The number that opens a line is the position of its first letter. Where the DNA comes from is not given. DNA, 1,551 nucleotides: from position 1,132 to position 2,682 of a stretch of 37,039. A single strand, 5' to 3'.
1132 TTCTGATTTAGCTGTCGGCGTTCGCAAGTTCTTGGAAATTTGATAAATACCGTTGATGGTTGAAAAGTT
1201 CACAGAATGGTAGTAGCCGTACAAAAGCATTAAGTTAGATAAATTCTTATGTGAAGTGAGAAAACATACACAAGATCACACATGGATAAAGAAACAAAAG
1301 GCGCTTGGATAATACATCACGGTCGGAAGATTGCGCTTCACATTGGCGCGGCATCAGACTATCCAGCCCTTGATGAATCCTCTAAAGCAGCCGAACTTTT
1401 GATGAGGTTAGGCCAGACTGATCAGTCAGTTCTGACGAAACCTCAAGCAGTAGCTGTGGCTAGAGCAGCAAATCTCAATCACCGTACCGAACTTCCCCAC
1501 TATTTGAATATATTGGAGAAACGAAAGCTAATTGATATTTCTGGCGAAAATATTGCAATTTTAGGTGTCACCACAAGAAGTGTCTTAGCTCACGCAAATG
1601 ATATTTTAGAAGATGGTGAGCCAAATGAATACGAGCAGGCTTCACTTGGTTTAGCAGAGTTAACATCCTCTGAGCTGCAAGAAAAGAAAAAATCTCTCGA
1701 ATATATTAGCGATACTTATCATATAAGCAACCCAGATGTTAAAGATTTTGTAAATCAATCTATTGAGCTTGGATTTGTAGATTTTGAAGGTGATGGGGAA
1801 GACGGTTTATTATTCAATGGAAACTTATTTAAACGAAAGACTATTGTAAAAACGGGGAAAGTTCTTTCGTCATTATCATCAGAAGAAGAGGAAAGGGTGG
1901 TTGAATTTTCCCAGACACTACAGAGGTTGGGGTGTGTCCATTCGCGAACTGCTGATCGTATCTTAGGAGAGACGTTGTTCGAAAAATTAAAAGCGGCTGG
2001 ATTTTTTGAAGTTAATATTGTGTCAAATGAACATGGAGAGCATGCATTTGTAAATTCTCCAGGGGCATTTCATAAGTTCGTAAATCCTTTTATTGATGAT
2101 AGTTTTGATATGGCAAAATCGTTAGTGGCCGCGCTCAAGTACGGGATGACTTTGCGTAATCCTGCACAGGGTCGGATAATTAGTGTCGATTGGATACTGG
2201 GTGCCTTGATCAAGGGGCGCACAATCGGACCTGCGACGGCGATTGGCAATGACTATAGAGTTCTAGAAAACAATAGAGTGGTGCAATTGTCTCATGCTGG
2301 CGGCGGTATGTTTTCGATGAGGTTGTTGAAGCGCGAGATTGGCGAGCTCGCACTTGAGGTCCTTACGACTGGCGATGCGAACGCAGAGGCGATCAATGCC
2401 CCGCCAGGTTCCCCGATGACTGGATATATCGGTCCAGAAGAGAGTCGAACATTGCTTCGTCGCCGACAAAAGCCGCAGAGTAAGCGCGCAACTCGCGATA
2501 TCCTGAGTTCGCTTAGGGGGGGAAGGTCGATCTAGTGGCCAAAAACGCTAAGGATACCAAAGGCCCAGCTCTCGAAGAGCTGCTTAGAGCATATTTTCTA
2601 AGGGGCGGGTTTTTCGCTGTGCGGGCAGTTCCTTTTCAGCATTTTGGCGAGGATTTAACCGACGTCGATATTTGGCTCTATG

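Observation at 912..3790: Low-GC 2.9-kb insertion with a translationally coupled two-gene operon (unknown 417-aa protein + predicted PD-(D/E)xK nuclease): candidate undescribed defence-like module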

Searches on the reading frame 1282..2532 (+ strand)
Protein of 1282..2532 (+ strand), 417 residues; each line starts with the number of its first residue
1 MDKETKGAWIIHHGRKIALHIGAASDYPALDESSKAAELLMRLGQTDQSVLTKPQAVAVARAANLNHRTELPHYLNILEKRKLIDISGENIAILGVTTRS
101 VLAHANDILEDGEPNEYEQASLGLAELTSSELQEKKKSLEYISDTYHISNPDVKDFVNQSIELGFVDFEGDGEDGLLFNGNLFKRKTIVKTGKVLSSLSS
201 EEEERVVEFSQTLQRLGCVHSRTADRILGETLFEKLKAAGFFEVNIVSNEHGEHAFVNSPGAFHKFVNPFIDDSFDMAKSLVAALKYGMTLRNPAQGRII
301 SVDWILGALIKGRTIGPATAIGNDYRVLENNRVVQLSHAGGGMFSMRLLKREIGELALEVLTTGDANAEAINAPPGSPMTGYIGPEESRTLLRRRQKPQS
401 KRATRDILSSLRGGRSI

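Call 6: search_protein_families(library=pfam, proteins=[window:1282-2532:+], max_evalue=1)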
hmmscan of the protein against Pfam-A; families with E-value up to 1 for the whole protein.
window:1282-2532:+ (417 aa): 1 family
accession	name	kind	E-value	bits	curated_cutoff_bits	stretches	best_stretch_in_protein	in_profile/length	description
PF14337.13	Abi_alpha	-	0.054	13.9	29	0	51-92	110-151/196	Abortive infection alpha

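Call 7: search_protein_families(library=padloc, proteins=[window:1282-2532:+], max_evalue=1)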
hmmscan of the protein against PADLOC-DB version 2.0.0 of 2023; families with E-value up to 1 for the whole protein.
window:1282-2532:+ (417 aa): 0 families

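Call 8: search_protein_families(library=ncbifam, proteins=[window:1282-2532:+], max_evalue=1)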
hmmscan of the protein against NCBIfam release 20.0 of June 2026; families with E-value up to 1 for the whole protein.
window:1282-2532:+ (417 aa): 0 families

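Call 9: search_protein_families(library=phrogs, proteins=[window:1282-2532:+], max_evalue=1)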
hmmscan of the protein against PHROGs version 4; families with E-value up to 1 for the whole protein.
window:1282-2532:+ (417 aa): 1 family
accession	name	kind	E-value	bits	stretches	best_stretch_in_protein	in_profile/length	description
phrog_16883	-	unknown function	0.36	11.7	1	299-372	14-87/190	-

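Call 11: search_solved_structures(query=window:1282-2532:+, max_evalue=10)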
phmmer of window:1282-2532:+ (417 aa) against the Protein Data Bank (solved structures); distinct sequences matched with E-value up to 10: 1.
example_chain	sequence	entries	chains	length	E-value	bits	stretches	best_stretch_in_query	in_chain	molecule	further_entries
7eal_B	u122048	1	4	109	0.76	12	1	351-397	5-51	TNFAIP3-interacting protein 1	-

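Call 13: find_homologous_proteins(query=window:1282-2532:+)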
Query window:1282-2532:+ (417 aa): 822 proteins with E <= 0.001 among 8000 candidates; the best 120 are listed.
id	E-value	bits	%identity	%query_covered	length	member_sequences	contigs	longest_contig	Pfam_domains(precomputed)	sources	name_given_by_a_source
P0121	8.9e-191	652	69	100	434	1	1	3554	-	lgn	-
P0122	1.7e-190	651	71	100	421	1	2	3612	-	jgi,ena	jgi:hypothetical protein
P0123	1.4e-186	638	68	100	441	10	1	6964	-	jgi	jgi:hypothetical protein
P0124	9.3e-186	636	69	100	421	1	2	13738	-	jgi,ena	jgi:hypothetical protein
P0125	1.8e-185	635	69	100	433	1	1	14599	-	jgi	jgi:hypothetical protein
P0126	6.9e-185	633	68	100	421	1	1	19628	-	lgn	-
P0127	2.0e-183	628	68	100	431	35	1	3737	-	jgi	jgi:hypothetical protein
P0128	3.6e-181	621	67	100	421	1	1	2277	-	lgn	-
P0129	5.2e-178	610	67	100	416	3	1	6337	-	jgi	jgi:hypothetical protein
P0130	1.5e-177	609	66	100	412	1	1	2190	-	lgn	-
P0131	5.6e-176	603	65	100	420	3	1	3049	-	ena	-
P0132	1.9e-175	602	64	100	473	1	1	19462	-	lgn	-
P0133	1.2e-173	596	64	100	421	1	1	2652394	-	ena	-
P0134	4.0e-173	594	65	100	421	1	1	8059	-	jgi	jgi:hypothetical protein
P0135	5.8e-172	590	65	100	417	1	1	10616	-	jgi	jgi:hypothetical protein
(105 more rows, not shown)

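Call 29: predict_structure(alignment_id=A2)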
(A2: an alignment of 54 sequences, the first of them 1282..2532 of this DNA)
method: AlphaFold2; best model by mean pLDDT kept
length: 417 residues; sequences in the alignment: 54
mean_pLDDT: 78.5   pTM: 0.52
mean pLDDT of the five models: 78.5, 72.4, 70.8, 70.6, 69.6
residues with pLDDT >= 90: 81; 70-90: 259; 50-70: 48; < 50: 29
segments of 3 or more residues with pLDDT < 50: 261-272, 365-381
pLDDT, mean of each block of 10 residues (from residue 1): 79 82 85 92 83 90 87 94 90 78 90 93 86 87 91 91 83 77 63 82 88 78 88 84 71 72 36 60 77 73 83 82 72 82 84 78 52 40 63 78 80 68
secondary structure, 60 per line:
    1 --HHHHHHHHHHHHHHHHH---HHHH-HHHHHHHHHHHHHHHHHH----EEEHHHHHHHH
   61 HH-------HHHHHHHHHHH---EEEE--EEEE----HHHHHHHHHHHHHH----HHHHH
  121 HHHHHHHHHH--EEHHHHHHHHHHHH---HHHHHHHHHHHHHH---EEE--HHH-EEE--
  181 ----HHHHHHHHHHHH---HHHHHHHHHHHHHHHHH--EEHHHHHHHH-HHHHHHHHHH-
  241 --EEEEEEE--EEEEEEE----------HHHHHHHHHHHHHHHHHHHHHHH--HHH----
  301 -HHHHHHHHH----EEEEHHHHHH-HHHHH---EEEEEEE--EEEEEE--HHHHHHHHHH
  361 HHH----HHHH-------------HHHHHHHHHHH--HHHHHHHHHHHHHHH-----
elements in order: H3-19 H23-26 H28-45 E50-52 H53-62 H70-80 E84-87 E90-93 H98-111 H116-130 H135-146 H150-163 E167-169 E176-178 H185-196 H200-216 H221-228 H230-239 E243-249 E252-258 H269-291 H302-310 E315-318 H319-324 H326-330 E334-340 E343-348 H351-363 H368-371 H385-395 H398-412

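Call 33: search_solved_structures(query=A2, max_evalue=10, show_alignments=2)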
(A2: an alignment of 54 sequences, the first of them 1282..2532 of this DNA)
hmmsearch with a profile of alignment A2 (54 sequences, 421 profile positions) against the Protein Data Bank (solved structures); distinct sequences matched with E-value up to 10: 0.

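Call 34: fold_search(model_id=the predicted structure, library=pdb)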
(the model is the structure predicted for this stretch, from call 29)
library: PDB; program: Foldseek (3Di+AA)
matches with E <= 10: 1080; with E <= 0.001: 0
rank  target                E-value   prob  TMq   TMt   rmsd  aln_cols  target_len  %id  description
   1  7d58_O                1.6e-03  0.92  0.18  0.16  24.1       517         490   12  cryo-EM structure of human RNA polymerase III in elongating state (released 2021-02-17)
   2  8ohd_A                1.9e-03  0.89  0.15  0.10  28.5       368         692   10  60S ribosomal subunit bound to the E3-UFM1 complex - state 3 (native) (released 2024-02-21)
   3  8iue_P                2.2e-03  0.99  0.17  0.21  20.9       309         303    9  RNA polymerase III pre-initiation complex melting complex 1 (released 2023-05-24)
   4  9gy4_E                2.3e-03  0.72  0.13  0.09  33.2       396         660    9  60S ribosomal subunit in complex with E3-UFM1 ligase and RQC machinery components NEMF and LTN1 (Composite map) (released 2025-05-14)
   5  7a6h_O                3.2e-03  0.66  0.15  0.13  24.8       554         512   12  Cryo-EM structure of human apo RNA Polymerase III (released 2021-02-03)
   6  7xrb_A                8.4e-03  0.87  0.14  0.22  16.9       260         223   14  human STK19 dimer (released 2023-06-07)
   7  8qfc_B                8.4e-03  0.69  0.14  0.10  29.5       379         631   11  UFL1 E3 ligase bound 60S ribosome (released 2024-02-21)
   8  5afq_B                9.7e-03  0.75  0.17  0.16  17.2       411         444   10  Crystal structure of RPC62 - RPC32 beta (released 2015-10-07)
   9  9gc3_A                1.1e-02  0.54  0.14  0.11  20.8       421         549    8  yeast TFIIIC TauB subcomplex bound to a tRNA gene (released 2024-11-27)
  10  2xub                  1.4e-02  0.60  0.14  0.14  17.5       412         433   10  Human RPC62 subunit structure (released 2011-03-02)
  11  2xv4                  1.5e-02  0.82  0.15  0.15  16.8       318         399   11  Structure of Human RPC62 (partial) (released 2011-03-02)
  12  7ast_X                1.5e-02  0.66  0.13  0.13  21.5       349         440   13  Apo Human RNA Polymerase III (released 2020-12-23)
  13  5afq_A                1.7e-02  0.63  0.16  0.16  17.6       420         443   10  Crystal structure of RPC62 - RPC32 beta (released 2015-10-07)
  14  8ffz_B                1.8e-02  0.28  0.12  0.06  39.8       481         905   10  TFIIIA-TFIIIC-Brf1-TBP complex bound to 5S rRNA gene (released 2023-06-21)
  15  7dn3_O                2.3e-02  0.51  0.17  0.17  20.3       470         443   10  Structure of Human RNA Polymerase III elongation complex (released 2021-03-17)
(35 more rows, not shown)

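Call 36: search_protein_families(library=pfam, alignment_id=A2, max_evalue=1)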
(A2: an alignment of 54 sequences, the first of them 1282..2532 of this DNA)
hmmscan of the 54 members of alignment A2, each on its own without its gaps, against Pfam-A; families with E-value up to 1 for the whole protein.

A. member 1, window:1282-2532:+ (417 aa): 1 family
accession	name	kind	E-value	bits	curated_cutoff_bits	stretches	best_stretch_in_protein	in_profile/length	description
PF14337.13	Abi_alpha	-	0.054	13.9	29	0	51-92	110-151/196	Abortive infection alpha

B. families by the number of members that match (of 54 scanned): 23 families
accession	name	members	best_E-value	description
PF08777.17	RRM_3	11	0.016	RNA binding motif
PF20788.2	YuA_Gp49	5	0.055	YuA phage, Gp49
PF20191.3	DUF6554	3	0.0096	Family of unknown function (DUF6554)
PF01709.26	Transcrip_reg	2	0.012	TACO1/YebC second and third domain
PF14705.12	Costars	2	0.018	Costars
PF02295.23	z-alpha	2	0.1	Adenosine deaminase z-alpha domain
PF20514.4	ROXA-like_wH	1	0.04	ROXA-like winged helix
PF24778.1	Ig-CFAP74_3rd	1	0.053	CFAP74 third Ig-like domain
PF14337.13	Abi_alpha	1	0.054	Abortive infection alpha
PF07948.16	Nairovirus_GP38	1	0.069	Nairovirus GP38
PF00919.26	UPF0004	1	0.082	Uncharacterized protein family UPF0004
PF00638.24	Ran_BP1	1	0.11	RanBP1 domain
PF18865.6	AbiJ_NTD5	1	0.13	AbiJ N-terminal domain 5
PF03177.20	Nucleoporin_C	1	0.14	Non-repetitive/WGA-negative nucleoporin C-terminal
PF12327.13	FtsZ_C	1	0.16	FtsZ family, C-terminal domain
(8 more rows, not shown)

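Call 67: search_protein_representatives(alignment_id=A2)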
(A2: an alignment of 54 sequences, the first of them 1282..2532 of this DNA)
Query: 54 sequences, 421 profile positions. Proteins with E-value up to 0.001 (for the whole library): 593; up to 1e-10: 405; up to 1e-30: 183. The best 150 are listed.
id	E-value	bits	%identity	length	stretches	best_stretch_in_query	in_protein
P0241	6.5e-180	614.7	-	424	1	3-420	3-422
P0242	4.5e-169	579.0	-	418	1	6-418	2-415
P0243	8.4e-155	531.9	-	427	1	4-418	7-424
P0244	7.2e-137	472.9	-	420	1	3-416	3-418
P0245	1.7e-130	451.9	-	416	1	6-418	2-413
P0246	3.5e-127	441.0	-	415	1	6-419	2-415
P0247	1.3e-126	439.1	-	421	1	5-418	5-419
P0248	3.7e-126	437.6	-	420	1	4-418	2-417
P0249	1.4e-125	435.6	-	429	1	4-419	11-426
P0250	1.2e-124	432.6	-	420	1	6-418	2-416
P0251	2.7e-124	431.4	-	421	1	6-417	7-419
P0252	5.4e-124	430.4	-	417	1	6-419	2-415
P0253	9.8e-124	429.6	-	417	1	6-417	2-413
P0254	1.0e-123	429.6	-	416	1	6-418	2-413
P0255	6.6e-123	426.9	-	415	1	6-418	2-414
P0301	6.1e-89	315.0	-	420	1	12-417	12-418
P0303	9.6e-88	311.0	-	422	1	6-417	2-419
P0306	4.9e-83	295.5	-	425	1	6-418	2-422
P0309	2.6e-81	289.8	-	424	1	6-418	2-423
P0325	4.1e-67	243.1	-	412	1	6-416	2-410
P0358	2.3e-47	178.0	-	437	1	7-418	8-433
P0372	2.8e-42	161.3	-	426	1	7-396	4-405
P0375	1.5e-41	158.8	-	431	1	9-419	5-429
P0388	5.1e-37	143.9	-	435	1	4-365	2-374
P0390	1.1e-35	139.5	-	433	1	7-417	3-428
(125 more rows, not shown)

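Call 68: find_encoding_contigs(protein=P0358, flank=6000, max_places=2)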
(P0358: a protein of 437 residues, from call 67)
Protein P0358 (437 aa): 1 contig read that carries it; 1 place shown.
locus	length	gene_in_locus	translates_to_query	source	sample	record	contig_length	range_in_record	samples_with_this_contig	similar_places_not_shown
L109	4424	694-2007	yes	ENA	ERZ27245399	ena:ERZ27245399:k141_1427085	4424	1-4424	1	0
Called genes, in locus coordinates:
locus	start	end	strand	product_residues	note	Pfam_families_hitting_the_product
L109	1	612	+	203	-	?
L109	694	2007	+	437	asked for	-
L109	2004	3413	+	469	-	-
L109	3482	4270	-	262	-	PF02899:Phage_int_SAM_1 (faint), PF00589:Phage_integrase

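Call 69: find_encoding_contigs(protein=P0390, flank=6000, max_places=2)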
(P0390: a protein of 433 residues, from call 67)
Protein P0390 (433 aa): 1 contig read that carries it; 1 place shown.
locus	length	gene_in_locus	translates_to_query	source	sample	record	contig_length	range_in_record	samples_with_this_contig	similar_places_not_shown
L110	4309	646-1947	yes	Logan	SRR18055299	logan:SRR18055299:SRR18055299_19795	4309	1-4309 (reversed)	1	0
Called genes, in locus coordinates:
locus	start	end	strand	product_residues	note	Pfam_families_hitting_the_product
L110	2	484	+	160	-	?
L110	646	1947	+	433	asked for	-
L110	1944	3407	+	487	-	-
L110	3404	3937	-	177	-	-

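Call 74: search_protein_families(library=pfam, proteins=[L109:2004-3410:+, L110:1944-3404:+], max_evalue=0.01)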
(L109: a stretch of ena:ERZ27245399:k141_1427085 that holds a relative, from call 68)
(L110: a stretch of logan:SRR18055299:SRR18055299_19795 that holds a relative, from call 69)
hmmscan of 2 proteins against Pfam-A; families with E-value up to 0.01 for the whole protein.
L109:2004-3410:+ (469 aa): 0 families

L110:1944-3404:+ (487 aa): 1 family
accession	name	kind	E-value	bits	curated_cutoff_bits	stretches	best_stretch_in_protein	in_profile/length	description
PF23589.2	WH_AprA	-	0.0017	19.3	27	1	447-483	35-71/94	AprA winged helix domain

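Call 78: fold_search(model_id=the predicted structure, library=viral)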
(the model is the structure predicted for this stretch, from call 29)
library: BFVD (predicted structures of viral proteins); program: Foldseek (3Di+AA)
matches with E <= 10: 975; with E <= 0.001: 0
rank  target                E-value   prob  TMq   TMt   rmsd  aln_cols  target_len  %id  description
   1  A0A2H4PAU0            3.4e-03  0.98  0.15  0.19  14.4       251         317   10  (no name in the UniProt tables at hand)
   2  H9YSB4                6.1e-03  0.98  0.15  0.24  13.3       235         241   11  (no name in the UniProt tables at hand)
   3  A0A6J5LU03            6.4e-03  0.98  0.12  0.23  19.4       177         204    9  Transcription regulator TrmB, N-terminal [uncultured Caudovirales phage]
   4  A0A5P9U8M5            1.4e-02  0.89  0.14  0.21  17.1       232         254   13  (no name in the UniProt tables at hand)
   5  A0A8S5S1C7            1.6e-02  0.57  0.12  0.17  20.9       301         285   14  Restriction endonuclease [Podoviridae sp. ct8Lf7]
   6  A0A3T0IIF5            1.7e-02  0.97  0.12  0.29  15.2       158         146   11  Uncharacterized protein [Vibrio virus vB_VspP_SBP1]
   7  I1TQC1                1.7e-02  0.57  0.15  0.10  32.1       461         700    9  (no name in the UniProt tables at hand)
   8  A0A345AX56            2.5e-02  0.95  0.13  0.26  13.3       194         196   10  (no name in the UniProt tables at hand)
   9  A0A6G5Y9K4            2.9e-02  0.66  0.12  0.21  20.1       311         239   12  (no name in the UniProt tables at hand)
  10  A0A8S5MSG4            3.7e-02  0.44  0.13  0.17  16.1       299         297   14  Replication initiator protein [Podoviridae sp. ctwV53]
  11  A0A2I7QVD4            3.7e-02  0.18  0.09  0.12  21.1       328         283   11  (no name in the UniProt tables at hand)
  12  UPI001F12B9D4         5.5e-02  0.57  0.14  0.13  23.3       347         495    8  (no name look-up for this kind of identifier)
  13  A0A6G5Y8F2            6.3e-02  0.35  0.12  0.16  26.7       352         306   13  (no name in the UniProt tables at hand)
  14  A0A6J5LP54            6.9e-02  0.91  0.14  0.28  11.8       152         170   10  Uncharacterized protein [uncultured Caudovirales phage]
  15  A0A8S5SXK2            7.3e-02  0.69  0.24  0.26  14.8       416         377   12  Uncharacterized protein [Siphoviridae sp. ctZHD14]
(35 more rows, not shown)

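Call 100: list_cluster_members(proteins=[P0358, P0372, P0375, P0388, P0390, P0325, P0309, P0306, P0303, P0301])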
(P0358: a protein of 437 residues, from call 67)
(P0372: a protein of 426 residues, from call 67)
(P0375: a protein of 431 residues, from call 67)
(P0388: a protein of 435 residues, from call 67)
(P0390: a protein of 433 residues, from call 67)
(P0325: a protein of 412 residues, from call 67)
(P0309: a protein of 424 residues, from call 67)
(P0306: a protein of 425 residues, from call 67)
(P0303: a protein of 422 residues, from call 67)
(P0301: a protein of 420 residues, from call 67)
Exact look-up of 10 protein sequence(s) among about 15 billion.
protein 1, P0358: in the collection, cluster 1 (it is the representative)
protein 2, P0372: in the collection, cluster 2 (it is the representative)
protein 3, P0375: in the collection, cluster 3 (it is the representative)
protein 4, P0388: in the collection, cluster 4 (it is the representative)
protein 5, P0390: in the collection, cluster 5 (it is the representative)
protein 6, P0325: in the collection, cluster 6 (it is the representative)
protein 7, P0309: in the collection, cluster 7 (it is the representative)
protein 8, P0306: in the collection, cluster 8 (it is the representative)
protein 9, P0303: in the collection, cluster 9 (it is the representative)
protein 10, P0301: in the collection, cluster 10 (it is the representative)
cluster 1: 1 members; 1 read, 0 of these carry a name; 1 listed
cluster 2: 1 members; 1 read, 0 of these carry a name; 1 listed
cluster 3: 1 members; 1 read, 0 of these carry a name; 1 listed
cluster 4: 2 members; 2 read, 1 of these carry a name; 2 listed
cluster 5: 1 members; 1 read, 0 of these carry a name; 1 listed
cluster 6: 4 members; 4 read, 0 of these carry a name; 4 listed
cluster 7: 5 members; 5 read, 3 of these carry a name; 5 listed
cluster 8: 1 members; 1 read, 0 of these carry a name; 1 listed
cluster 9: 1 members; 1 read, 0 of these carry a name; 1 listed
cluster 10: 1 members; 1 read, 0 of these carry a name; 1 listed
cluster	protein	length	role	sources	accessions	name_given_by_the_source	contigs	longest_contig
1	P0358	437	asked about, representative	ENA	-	-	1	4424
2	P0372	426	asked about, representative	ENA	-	-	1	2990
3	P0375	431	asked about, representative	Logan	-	-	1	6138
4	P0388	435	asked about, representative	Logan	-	-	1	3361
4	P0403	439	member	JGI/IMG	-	hypothetical protein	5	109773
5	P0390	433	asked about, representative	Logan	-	-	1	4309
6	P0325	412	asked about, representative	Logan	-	-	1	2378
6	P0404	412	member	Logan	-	-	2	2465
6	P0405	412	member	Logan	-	-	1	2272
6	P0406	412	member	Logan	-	-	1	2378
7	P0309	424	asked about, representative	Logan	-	-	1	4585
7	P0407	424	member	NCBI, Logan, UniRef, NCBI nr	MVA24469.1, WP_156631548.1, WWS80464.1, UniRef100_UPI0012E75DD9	hypothetical protein V6582_05485 [Agrobacterium vitis] | hypothetical protein n=1 Tax=Agrobacterium vitis TaxID=373 RepID=UPI0012E75DD9 | hypothetical protein [Agrobacterium vitis]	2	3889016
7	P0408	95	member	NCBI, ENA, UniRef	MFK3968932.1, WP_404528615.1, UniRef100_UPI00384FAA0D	hypothetical protein ACI2KT_35965 [Ensifer adhaerens] | hypothetical protein n=1 Tax=Ensifer adhaerens TaxID=106592 RepID=UPI00384FAA0D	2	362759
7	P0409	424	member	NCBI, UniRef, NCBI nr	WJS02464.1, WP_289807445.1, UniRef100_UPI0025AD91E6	hypothetical protein [Roseibium aggregatum] | hypothetical protein n=1 Tax=Roseibium aggregatum TaxID=187304 RepID=UPI0025AD91E6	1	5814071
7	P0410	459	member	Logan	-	-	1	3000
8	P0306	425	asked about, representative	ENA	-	-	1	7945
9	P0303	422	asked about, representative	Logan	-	-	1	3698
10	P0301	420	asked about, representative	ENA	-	-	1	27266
